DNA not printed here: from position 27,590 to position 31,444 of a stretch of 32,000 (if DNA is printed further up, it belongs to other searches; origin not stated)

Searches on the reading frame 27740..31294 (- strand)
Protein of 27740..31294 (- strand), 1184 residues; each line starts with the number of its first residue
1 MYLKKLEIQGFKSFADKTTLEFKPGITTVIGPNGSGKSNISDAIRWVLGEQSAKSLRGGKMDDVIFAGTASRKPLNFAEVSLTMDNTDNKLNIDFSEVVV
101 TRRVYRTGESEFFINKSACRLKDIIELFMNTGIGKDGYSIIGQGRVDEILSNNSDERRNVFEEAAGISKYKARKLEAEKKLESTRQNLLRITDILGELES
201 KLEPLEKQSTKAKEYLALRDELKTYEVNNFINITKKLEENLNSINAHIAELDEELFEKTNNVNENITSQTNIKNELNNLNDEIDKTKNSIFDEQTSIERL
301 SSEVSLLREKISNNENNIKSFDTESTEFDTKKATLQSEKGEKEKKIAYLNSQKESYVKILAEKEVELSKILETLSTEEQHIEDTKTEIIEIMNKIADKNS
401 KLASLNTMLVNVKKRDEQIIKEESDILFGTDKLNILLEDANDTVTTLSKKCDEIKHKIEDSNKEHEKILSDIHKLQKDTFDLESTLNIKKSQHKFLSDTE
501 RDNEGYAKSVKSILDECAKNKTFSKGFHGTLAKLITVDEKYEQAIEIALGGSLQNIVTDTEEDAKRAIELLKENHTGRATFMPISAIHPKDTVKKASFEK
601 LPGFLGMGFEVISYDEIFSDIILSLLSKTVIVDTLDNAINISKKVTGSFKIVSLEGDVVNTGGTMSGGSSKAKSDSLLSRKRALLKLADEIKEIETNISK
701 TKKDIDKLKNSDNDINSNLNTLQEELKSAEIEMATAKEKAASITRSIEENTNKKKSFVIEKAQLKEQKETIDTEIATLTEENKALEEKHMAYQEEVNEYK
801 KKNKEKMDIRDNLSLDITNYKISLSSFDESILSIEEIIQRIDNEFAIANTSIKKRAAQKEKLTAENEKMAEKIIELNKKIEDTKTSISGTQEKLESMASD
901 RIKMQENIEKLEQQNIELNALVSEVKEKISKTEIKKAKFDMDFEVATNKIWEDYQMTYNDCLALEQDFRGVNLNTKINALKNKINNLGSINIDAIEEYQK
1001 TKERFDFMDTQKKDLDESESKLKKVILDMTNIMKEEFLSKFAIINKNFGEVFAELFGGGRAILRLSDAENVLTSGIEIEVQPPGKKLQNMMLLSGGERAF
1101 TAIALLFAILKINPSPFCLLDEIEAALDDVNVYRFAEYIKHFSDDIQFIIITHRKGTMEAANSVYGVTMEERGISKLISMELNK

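Call 47: search_protein_families(library=pfam, proteins=[window:27740-31294:-], max_evalue=0.001)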
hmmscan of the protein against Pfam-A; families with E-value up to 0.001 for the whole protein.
window:27740-31294:- (1184 aa): 6 families
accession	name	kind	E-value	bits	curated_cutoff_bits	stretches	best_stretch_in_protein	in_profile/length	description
PF02463.25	SMC_N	-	3.2e-60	203.7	40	1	2-1175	1-219/220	RecF/RecN/SMC N terminal domain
PF06470.18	SMC_hinge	-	2.6e-32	112.1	22.5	1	525-641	2-115/116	SMC proteins Flexible Hinge Domain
PF13476.12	AAA_23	-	2.2e-13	51.7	27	1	5-203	1-201/201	AAA domain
PF13304.12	AAA_21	-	1.3e-10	42.3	27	2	26-105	1-71/304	AAA domain, putative AbiEii toxin, Type IV TA system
PF13175.12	AAA_15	-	3.5e-10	40.5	32.1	1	1-400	1-283/374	AAA ATPase domain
PF13555.12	AAA_29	-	8.4e-06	25.9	27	1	3-49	1-47/61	P-loop containing region of AAA domain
